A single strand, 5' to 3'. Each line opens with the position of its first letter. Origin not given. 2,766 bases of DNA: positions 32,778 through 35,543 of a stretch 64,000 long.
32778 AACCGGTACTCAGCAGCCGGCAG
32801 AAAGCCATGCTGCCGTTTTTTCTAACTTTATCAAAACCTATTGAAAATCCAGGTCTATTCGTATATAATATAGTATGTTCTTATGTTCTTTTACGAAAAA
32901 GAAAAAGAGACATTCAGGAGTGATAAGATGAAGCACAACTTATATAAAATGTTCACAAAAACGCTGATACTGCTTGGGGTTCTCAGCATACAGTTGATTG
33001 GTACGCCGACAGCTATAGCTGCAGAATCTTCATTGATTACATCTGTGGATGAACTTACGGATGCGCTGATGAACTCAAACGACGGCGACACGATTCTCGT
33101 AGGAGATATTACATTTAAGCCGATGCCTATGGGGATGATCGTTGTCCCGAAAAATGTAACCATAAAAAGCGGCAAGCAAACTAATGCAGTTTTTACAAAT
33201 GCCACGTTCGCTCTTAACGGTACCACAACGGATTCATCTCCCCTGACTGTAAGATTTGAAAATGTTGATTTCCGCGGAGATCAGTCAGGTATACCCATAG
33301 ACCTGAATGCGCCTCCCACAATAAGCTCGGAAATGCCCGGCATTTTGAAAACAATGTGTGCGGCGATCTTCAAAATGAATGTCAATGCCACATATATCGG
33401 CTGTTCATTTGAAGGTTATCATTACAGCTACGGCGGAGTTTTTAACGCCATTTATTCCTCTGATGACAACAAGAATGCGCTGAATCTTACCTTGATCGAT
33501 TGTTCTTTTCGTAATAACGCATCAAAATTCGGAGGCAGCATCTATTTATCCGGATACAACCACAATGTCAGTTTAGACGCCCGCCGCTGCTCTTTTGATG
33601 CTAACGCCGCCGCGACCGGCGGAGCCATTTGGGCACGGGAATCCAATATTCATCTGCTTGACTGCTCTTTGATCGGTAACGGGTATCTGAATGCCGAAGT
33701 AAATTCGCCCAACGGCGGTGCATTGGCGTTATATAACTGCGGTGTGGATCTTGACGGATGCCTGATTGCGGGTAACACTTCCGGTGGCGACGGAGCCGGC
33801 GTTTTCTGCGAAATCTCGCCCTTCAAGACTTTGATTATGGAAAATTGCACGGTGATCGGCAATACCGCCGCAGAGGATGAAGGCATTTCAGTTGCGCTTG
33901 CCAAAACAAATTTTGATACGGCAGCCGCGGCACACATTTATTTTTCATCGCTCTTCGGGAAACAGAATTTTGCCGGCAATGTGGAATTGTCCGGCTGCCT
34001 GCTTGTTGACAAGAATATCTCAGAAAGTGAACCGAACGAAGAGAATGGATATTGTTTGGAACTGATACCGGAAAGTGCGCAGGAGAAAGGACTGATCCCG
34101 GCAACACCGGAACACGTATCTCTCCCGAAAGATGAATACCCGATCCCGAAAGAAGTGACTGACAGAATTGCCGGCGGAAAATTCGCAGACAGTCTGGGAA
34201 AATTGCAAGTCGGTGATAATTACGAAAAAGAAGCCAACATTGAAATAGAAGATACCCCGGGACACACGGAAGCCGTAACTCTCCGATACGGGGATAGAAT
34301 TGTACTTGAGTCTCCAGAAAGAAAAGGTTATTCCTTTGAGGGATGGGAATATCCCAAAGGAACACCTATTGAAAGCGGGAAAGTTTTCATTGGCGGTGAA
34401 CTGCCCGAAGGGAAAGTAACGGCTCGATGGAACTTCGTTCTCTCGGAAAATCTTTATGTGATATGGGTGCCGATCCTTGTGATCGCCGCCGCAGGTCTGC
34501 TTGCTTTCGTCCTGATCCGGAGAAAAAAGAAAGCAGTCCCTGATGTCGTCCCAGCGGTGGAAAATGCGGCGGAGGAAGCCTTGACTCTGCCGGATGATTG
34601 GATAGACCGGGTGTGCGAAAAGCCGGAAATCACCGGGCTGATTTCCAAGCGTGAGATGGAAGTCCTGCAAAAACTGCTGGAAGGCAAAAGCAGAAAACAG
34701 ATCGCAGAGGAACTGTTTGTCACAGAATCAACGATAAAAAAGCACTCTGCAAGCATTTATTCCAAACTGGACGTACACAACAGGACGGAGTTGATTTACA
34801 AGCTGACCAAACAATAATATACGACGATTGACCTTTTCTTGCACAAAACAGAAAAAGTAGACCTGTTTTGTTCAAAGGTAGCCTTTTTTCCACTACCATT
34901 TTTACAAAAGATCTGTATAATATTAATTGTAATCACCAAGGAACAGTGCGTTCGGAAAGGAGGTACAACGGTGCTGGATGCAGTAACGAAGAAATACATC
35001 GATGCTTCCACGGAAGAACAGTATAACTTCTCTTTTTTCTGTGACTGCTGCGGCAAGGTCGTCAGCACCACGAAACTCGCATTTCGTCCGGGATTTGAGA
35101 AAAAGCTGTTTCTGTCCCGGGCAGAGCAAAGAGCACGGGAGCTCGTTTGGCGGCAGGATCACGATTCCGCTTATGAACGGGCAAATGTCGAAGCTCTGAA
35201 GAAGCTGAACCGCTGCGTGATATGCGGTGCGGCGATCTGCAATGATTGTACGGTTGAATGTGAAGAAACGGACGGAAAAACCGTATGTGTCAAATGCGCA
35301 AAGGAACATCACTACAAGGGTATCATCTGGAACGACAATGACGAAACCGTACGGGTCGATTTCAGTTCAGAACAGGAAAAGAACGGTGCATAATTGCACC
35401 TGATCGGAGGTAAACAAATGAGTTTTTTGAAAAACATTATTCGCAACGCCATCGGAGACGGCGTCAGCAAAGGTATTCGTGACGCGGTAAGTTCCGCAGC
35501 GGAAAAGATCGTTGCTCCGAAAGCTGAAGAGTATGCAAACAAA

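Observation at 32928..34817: Type-I membrane protein with a cytoplasmic C-terminal LuxR/GerE HTH and a roughly 500-aa extracellular beta-helix: a one-component transmembrane transcription factor of unusual topology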

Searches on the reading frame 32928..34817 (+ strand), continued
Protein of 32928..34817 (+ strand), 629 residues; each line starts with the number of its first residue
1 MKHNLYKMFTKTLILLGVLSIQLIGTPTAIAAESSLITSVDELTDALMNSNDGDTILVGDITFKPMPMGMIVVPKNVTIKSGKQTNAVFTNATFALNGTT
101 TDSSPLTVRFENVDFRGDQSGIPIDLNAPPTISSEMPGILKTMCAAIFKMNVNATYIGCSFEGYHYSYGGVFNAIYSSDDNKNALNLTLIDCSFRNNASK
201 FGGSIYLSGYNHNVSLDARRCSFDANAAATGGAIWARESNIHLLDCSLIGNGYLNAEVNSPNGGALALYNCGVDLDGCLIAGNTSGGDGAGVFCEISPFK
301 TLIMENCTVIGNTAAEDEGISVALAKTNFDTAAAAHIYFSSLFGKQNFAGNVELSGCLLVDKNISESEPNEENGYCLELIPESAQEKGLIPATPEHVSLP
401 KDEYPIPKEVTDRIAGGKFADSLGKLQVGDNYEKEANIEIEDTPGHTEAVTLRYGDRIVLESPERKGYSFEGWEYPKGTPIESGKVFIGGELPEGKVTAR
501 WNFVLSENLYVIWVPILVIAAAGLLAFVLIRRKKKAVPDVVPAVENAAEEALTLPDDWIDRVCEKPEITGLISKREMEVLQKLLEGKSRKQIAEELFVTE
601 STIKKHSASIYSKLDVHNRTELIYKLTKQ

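Call 29: fold_search(model_id=the predicted structure, library=pdb)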
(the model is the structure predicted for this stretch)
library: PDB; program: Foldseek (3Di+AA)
matches with E <= 10: 433; with E <= 0.001: 3
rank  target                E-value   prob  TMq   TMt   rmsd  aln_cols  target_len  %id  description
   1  9cdu_A                2.4e-04  1.00  0.30  0.41   8.0       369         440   12  Crystal Structure of Rhombotarget A-peptide Complex (released 2025-07-02)
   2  9cdu_C                5.3e-04  1.00  0.29  0.41   8.9       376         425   11  Crystal Structure of Rhombotarget A-peptide Complex (released 2025-07-02)
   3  9cdv_A                8.5e-04  1.00  0.29  0.39   8.9       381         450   12  Crystal Structure of Rhombotarget A (released 2025-07-02)
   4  9cdv_B                1.2e-03  1.00  0.31  0.43   7.9       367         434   13  Crystal Structure of Rhombotarget A (released 2025-07-02)
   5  7xzd_A                2.0e-03  0.85  0.19  0.25  15.3       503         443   10  Mutant (F179A) of the N-terminal domain of fucoidan lyase FdlA (released 2022-09-28)
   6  7xze_A                2.8e-03  0.84  0.18  0.23  15.2       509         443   10  Mutant (H176A) of the N-terminal domain of fucoidan lyase FdlA (released 2022-09-28)
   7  7xz9_A                3.7e-03  0.80  0.18  0.23  15.4       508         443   10  Mutant (E236A) of the N-terminal domain of fucoidan lyase FdlA (released 2022-09-28)
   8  8bwk_A                4.0e-03  0.91  0.21  0.19  16.1       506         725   11  Metagenomic derived PL6 alginate lyase (released 2023-12-20)
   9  6nw9_B                4.7e-03  0.91  0.22  0.22  15.3       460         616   11  CRYSTAL STRUCTURE OF A TAILSPIKE PROTEIN 3 (TSP3, ORF212) FROM ESCHERICHIA COLI O157:H7 BACTERIOPHAGE CBA120 (released 2019-06-05)
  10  7chu_A                8.6e-03  0.92  0.21  0.24  12.8       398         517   10  Geobacillus virus E2 - ORF18 (released 2021-04-14)
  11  8u1o_o                9.9e-03  0.57  0.23  0.22  20.3       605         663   11  In situ cryo-EM structure of bacteriophage P22 tailspike protein complex at 3.4A resolution (released 2023-11-29)
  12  1ofm_A                1.1e-02  1.00  0.28  0.35  10.0       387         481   12  CRYSTAL STRUCTURE OF CHONDROITINASE B COMPLEXED TO CHONDROITIN 4-SULFATE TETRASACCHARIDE (released 2004-04-19)
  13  8bwk_C                1.2e-02  0.72  0.21  0.19  15.7       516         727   12  Metagenomic derived PL6 alginate lyase (released 2023-12-20)
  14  7dmk_C                1.4e-02  0.80  0.22  0.20  18.7       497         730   10  PL6 alginate lyase BcAlyPL6 (released 2021-10-06)
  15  6nw9_C                1.6e-02  0.75  0.21  0.21  12.6       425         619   12  CRYSTAL STRUCTURE OF A TAILSPIKE PROTEIN 3 (TSP3, ORF212) FROM ESCHERICHIA COLI O157:H7 BACTERIOPHAGE CBA120 (released 2019-06-05)
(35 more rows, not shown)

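Call 33: find_related_loci(query=A1, collection=genome_contigs, flank=6000)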
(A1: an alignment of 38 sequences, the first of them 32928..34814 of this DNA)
Query A1 (629 aa) in genome_contigs; peptide patterns used: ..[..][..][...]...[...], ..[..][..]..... (x = any residue, [..] = any of these).
184 stretches matched a pattern; 43 encode a relative of the query (tblastn E <= 1e-3); 43 distinct loci.
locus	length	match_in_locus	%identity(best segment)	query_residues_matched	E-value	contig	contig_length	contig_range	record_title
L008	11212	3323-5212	75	1-629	0e+0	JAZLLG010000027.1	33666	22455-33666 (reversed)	MAG: Lachnospiraceae bacterium isolate T1900044958_TA20190014.MAGScoT_cleanbin_000014 SGB_3880_k141_277325, whole genome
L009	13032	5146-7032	72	1-629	0e+0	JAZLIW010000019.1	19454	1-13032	MAG: Eubacteriales bacterium isolate T1900044969_TA20190031.MAGScoT_cleanbin_000043 SGB_4027_k141_1027582, whole genome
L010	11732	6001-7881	71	1-629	0e+0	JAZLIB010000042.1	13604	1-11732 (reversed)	MAG: Vescimonas sp. isolate T1900044979_TA20190041.MAGScoT_cleanbin_000038 SGB_4076_k141_1075078, whole genome shotgun s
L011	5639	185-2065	69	1-629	0e+0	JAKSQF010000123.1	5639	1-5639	MAG: Clostridia bacterium isolate Horse_feces222 MAG222_123, whole genome shotgun sequence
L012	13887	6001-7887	69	1-629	0e+0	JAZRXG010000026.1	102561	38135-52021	MAG: Eubacteriales bacterium isolate T1900044951_TA20190004.MAGScoT_cleanbin_000011 SGB_3659_k141_2117096, whole genome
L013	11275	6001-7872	63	1-629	0e+0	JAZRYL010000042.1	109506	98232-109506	MAG: Clostridia bacterium isolate T1900044950_TA20190003.MAGScoT_cleanbin_000006 SGB_3589_k141_1867240, whole genome sho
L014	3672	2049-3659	59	1-540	0e+0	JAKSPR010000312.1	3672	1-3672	MAG: Clostridia bacterium isolate Horse_feces208 MAG208_312, whole genome shotgun sequence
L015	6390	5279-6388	79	1-369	0e+0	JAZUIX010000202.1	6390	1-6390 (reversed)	MAG: Bacteroidales bacterium isolate T1900045262_TH20190032.MAGScoT_cleanbin_000004 SGB_5831_k141_16756, whole genome sh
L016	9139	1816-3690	46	2-628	4e-173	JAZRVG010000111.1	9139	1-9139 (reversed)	MAG: Christensenellaceae bacterium isolate T1900044954_TA20190008.MAGScoT_cleanbin_000016 SGB_3785_k141_217879, whole ge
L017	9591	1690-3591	45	1-629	5e-160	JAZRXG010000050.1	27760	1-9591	MAG: Eubacteriales bacterium isolate T1900044951_TA20190004.MAGScoT_cleanbin_000011 SGB_3659_k141_1415423, whole genome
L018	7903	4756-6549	40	21-629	3e-135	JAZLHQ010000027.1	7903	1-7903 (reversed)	MAG: Eubacteriales bacterium isolate T1900044980_TA20190042.MAGScoT_cleanbin_000051 SGB_4117_k141_702695, whole genome s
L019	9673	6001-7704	44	27-629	1e-150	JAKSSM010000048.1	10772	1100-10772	MAG: Clostridia bacterium isolate Horse_feces281 MAG281_48, whole genome shotgun sequence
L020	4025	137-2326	28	2-623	3e-68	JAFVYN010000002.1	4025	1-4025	MAG: Clostridia bacterium isolate RGIG5511 Sheep_Colon.Co__c8837, whole genome shotgun sequence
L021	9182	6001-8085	28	8-610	2e-66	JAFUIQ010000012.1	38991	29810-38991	MAG: Clostridia bacterium isolate RGIG4529 Roe_deer_Rectum-1__c17673, whole genome shotgun sequence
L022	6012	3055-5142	27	8-611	2e-65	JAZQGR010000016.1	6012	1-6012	MAG: Eubacteriales bacterium isolate T1900044630_TS20190096.MAGScoT_cleanbin_000001 SGB_1020_k141_1245143, whole genome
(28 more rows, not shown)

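Call 37: search_protein_representatives(alignment_id=A1)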
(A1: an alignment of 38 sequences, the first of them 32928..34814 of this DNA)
Query: 38 sequences, 631 profile positions. Proteins with E-value up to 0.001 (for the whole library): 332676; up to 1e-10: 36992; up to 1e-30: 2454. The best 150 are listed.
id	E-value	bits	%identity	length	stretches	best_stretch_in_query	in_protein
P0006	0.0e+00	1056.6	-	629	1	1-631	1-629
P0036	1.0e-245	833.6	-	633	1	3-630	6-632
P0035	3.0e-229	779.2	-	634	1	1-631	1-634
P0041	2.8e-218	742.9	-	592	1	4-631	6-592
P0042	3.6e-211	719.4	-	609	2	1-436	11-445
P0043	3.0e-208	709.8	-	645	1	9-631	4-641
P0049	1.0e-207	708.0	-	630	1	1-630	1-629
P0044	1.0e-188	645.3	-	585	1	4-555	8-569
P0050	8.9e-185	632.3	-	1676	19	191-316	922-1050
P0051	1.8e-171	588.3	-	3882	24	188-298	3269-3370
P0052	3.6e-168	577.4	-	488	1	143-629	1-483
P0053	7.3e-152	523.5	-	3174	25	188-330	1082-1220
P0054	3.0e-151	521.5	-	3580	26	167-321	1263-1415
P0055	1.9e-150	518.9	-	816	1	2-630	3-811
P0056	4.4e-148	511.1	-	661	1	13-628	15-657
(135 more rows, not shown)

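Call 59: search_protein_families(library=pfam, alignment_id=A1, max_evalue=0.01)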
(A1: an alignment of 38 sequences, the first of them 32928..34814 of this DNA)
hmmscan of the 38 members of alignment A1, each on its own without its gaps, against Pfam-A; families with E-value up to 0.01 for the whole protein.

A. member 1, window:32928-34814:+ (629 aa): 5 families
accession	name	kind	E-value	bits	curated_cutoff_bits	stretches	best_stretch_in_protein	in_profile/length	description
PF00196.25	GerE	-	5.2e-18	64.9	23.5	1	573-623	4-54/57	Bacterial regulatory proteins, luxR family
PF13384.12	HTH_23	-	0.0018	18.5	24.6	1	575-604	6-35/50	Homeodomain-like domain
PF02415.23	Chlam_PMP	-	0.0024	18.4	20.6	0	191-207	1-18/19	Chlamydia polymorphic membrane protein (Chlamydia_PMP) repeat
PF09479.16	Flg_new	-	0.0032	18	27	0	445-474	9-39/65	Listeria-Bacteroides repeat domain (List_Bact_rpt)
PF08281.18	Sigma70_r4_2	-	0.0081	16.2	25.7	0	580-606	19-46/54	Sigma-70, region 4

B. families by the number of members that match (of 38 scanned): 8 families
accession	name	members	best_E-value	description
PF00196.25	GerE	37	8.4e-19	Bacterial regulatory proteins, luxR family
PF02415.23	Chlam_PMP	24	2e-08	Chlamydia polymorphic membrane protein (Chlamydia_PMP) repeat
PF08281.18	Sigma70_r4_2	23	4.1e-05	Sigma-70, region 4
PF13384.12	HTH_23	20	8.1e-05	Homeodomain-like domain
PF09479.16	Flg_new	16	1.8e-14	Listeria-Bacteroides repeat domain (List_Bact_rpt)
PF13229.12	Beta_helix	11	3e-11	Right handed beta helix region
PF04545.22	Sigma70_r4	2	0.0025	Sigma-70, region 4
PF02796.21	HTH_7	1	0.0084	Helix-turn-helix domain of resolvase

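Call 74: search_protein_families(library=padloc, proteins=[window:32928-34817:+], max_evalue=0.01)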
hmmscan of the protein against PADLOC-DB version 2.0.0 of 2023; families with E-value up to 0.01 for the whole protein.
window:32928-34817:+ (629 aa): 6 families
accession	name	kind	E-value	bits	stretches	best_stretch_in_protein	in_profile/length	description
PDLC01851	CARF3--CARF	-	3.6e-05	21.3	1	572-619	210-257/279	-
PDLC01855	CARF3--CARF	-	8.2e-05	20.4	1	568-614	214-260/288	-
PDLC01268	CasR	-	0.00041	18.4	1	524-609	94-160/179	"CAS-I,CAS-II,CAS-III,CAS-IV,CAS-V,CAS-VI; associated_signaling"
PDLC00295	PtuA1|PtuA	-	0.0013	15.9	1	542-619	56-132/451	AAA ATPase domain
PDLC01434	CasR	-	0.0019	16.1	1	550-606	115-161/191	"CAS-I,CAS-II,CAS-III,CAS-IV,CAS-V,CAS-VI; associated_signaling"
PDLC01848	CARF3--CARF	-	0.006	14.3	0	570-610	133-173/197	-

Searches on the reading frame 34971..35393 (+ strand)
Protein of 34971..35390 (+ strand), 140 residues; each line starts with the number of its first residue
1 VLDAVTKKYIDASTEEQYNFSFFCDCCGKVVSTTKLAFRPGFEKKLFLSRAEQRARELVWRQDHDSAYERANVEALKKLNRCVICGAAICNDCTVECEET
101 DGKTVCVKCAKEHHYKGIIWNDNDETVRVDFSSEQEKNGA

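Call 47: find_homologous_proteins(query=window:34971-35390:+, max_evalue=0.001)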
Query seq(140 aa) (140 aa): 14 proteins with E <= 0.001 among 18 candidates.
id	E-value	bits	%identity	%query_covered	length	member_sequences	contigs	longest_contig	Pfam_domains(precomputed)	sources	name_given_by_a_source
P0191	1.3e-80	286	89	100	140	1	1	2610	-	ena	-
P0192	5.1e-80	284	90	98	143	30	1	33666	-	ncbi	-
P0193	1.1e-78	280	86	100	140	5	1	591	-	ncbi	-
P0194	1.2e-77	276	86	100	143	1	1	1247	-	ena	-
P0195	5.3e-77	274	85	98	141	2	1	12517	-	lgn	-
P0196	5.5e-74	264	86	94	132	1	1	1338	-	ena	-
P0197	4.1e-72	258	77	99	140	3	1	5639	-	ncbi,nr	ncbi:MAG: hypothetical protein MJ132_06415 [Clostridia bacterium]|nr:hypothetical protein [Clostridi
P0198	8.5e-71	254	82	94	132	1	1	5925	-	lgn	-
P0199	8.4e-69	248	73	99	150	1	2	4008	-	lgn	-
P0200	4.0e-58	213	84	77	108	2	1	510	-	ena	-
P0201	5.6e-56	206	86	74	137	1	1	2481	-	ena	-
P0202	7.1e-53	196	91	69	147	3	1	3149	-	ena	-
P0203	6.1e-26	109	75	51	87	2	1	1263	-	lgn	-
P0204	1.6e-20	91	88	36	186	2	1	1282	-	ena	-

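Call 50: search_protein_families(library=pfam, proteins=[window:34971-35390:+], max_evalue=1)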
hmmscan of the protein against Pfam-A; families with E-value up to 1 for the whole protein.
seq(140 aa): 3 families
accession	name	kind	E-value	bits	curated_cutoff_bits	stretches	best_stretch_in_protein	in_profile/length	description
PF02736.25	Myosin_N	-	0.044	14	27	0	92-108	27-41/45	Myosin N-terminal SH3-like domain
PF00708.24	Acylphosphatase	-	0.066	13.9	22.5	1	106-137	18-49/85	Acylphosphatase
PF01258.23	zf-dskA_traR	-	0.79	10.2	24.9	0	101-113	22-34/36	Prokaryotic dksA/traR C4-type zinc finger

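Call 60: predict_structure(alignment_id=A3)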
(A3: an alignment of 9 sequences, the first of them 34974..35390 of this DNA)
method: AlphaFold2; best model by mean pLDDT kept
length: 139 residues; sequences in the alignment: 9
mean_pLDDT: 66.4   pTM: 0.58
mean pLDDT of the five models: 66.4, 57.2, 53.1, 45.5, 38.8
residues with pLDDT >= 90: 0; 70-90: 66; 50-70: 53; < 50: 20
segments of 3 or more residues with pLDDT < 50: 1-14, 135-139
pLDDT, mean of each block of 10 residues (from residue 1): 35 50 72 55 62 72 64 67 80 82 85 83 72 50
secondary structure, 60 per line:
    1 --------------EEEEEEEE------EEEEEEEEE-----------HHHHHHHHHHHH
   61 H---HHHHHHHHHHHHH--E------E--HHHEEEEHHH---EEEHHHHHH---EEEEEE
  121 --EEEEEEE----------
elements in order: E15-22 E29-37 H49-61 H65-77 E93-96 E103-105 H106-111 E115-120 E123-129

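Call 64: fold_search(model_id=the predicted structure, library=pdb)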
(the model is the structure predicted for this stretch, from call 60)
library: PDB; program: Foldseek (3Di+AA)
matches with E <= 10: 25; with E <= 0.001: 0
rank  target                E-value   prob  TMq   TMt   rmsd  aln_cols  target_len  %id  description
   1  3mhs_A                2.0e+00  0.15  0.30  0.11   5.4        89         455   18  Structure of the SAGA Ubp8/Sgf11/Sus1/Sgf73 DUB module bound to ubiquitin aldehyde (released 2010-04-21)
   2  5fey_B                2.0e+00  0.09  0.23  0.36   8.2        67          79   16  TRIM32 RING (released 2016-05-18)
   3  4fk5_A                2.4e+00  0.15  0.32  0.12   5.1        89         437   20  Structure of the SAGA Ubp8(S144N)/Sgf11/Sus1/Sgf73 DUB module (released 2012-07-25)
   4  4wa6_D                3.0e+00  0.12  0.30  0.12   5.7        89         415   18  Structure of yeast SAGA DUBm with Sgf73 N59D mutant at 2.36 angstroms resolution (released 2015-03-04)
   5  4wa6_A                3.0e+00  0.12  0.30  0.12   5.4        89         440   18  Structure of yeast SAGA DUBm with Sgf73 N59D mutant at 2.36 angstroms resolution (released 2015-03-04)
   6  4zux_U                3.2e+00  0.11  0.30  0.12   4.9        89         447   19  SAGA DUB module Ubp8/Sgf11/Sus1/Sgf73 bound to ubiqitinated nucleosome (released 2016-02-24)
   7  2dip_MODEL_1_A        3.4e+00  0.12  0.29  0.38   4.1        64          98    9  Solution structure of the ZZ domain of Zinc finger SWIM domain containing protein 2 (released 2006-09-30)
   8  4kl5_A                3.4e+00  0.07  0.17  0.17   8.6        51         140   14  Crystal structure of NpuDnaE intein (released 2013-09-04)
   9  7qil_MODEL_1_A        3.4e+00  0.06  0.16  0.16   9.4        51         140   18  Solution NMR structure of halophilic DnaE intein (released 2022-04-27)
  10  4fip_A                3.6e+00  0.11  0.30  0.12   5.2        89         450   20  Structure of the SAGA Ubp8(S144N)/Sgf11(1-72, Delta-ZnF)/Sus1/Sgf73 DUB module (released 2012-07-25)
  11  2keq_MODEL_1_A        3.8e+00  0.09  0.17  0.17   5.3        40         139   15  Solution structure of DnaE intein from Nostoc punctiforme (released 2009-05-19)
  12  4zux_Z                3.8e+00  0.06  0.28  0.11   8.3        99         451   18  SAGA DUB module Ubp8/Sgf11/Sus1/Sgf73 bound to ubiqitinated nucleosome (released 2016-02-24)
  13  4fjc_E                4.4e+00  0.10  0.32  0.12   5.1        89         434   20  Structure of the SAGA Ubp8/Sgf11(1-72, Delta-ZnF)/Sus1/Sgf73 DUB module (released 2012-07-25)
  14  7b0i_A                4.4e+00  0.01  0.13  0.04  16.1       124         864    9  Structure of a minimal SF3B core in complex with spliceostatin A (form II) (released 2021-08-04)
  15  3mmk_A                4.6e+00  0.10  0.24  0.22   6.3        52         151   15  The structural basis for partial redundancy in a class of transcription factors, the lim-homeodomain proteins, in neur (released 2011-07-13)
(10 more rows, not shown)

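Call 74: search_protein_families(library=padloc, proteins=[window:34974-35393:+], max_evalue=0.01)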
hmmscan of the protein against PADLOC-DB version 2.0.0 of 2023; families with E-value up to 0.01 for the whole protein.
window:34974-35393:+ (139 aa): 0 families

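Call 75: search_protein_families(library=ncbifam, proteins=[window:34974-35393:+], max_evalue=0.01)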
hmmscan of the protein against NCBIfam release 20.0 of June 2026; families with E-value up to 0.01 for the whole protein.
window:34974-35393:+ (139 aa): 0 families
